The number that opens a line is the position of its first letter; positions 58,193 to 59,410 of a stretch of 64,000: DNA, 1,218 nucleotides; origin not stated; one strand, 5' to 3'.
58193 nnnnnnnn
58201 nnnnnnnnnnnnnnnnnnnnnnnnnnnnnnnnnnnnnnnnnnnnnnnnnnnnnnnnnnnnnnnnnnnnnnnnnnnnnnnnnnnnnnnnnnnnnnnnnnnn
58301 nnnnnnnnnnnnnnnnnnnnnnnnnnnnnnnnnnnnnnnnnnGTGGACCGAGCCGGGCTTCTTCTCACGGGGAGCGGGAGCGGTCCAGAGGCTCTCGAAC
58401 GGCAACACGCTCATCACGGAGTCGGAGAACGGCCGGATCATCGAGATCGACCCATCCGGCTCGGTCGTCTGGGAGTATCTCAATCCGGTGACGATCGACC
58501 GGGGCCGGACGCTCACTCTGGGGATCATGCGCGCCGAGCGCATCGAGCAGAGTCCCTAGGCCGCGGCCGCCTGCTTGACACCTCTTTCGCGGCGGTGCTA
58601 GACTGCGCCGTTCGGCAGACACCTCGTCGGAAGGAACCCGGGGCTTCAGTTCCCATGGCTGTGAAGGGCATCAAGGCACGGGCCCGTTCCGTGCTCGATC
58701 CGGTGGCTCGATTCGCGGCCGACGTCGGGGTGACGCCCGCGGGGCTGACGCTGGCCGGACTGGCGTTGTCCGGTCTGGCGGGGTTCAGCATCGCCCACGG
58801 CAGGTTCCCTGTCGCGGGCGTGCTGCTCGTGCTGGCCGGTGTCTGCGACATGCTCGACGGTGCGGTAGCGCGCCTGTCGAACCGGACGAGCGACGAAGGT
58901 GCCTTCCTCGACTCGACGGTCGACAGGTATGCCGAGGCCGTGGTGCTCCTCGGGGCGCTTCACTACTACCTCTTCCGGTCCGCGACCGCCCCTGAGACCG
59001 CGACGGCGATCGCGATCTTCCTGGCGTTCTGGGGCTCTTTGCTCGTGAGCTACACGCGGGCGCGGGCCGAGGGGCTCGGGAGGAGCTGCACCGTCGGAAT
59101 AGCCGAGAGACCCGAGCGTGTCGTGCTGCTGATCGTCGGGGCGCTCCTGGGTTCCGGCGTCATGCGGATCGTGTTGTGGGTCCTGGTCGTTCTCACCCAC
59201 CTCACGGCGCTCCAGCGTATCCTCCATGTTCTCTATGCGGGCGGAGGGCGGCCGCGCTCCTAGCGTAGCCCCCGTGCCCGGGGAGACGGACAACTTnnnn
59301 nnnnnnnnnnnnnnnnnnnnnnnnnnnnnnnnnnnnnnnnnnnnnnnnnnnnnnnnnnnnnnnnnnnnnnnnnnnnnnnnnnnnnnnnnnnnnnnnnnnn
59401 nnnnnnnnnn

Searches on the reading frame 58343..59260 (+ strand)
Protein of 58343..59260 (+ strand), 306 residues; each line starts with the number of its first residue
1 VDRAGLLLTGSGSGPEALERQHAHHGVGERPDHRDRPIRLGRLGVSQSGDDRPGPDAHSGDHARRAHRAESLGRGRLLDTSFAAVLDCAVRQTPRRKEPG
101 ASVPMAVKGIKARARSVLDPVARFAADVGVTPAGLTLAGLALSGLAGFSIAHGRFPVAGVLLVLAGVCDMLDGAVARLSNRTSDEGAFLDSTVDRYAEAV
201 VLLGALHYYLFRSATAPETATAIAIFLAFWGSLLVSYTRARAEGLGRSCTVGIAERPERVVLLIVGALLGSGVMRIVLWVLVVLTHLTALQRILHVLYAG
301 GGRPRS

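Call 73: search_protein_families(library=pfam, proteins=[window:58343-59260:+], max_evalue=0.00001)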
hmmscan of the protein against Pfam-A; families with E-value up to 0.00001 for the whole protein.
window:58343-59260:+ (306 aa): 1 family
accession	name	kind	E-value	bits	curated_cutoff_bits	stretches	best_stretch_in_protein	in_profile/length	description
PF01066.26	CDP-OH_P_transf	-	7.6e-15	56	22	1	131-285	3-150/152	CDP-alcohol phosphatidyltransferase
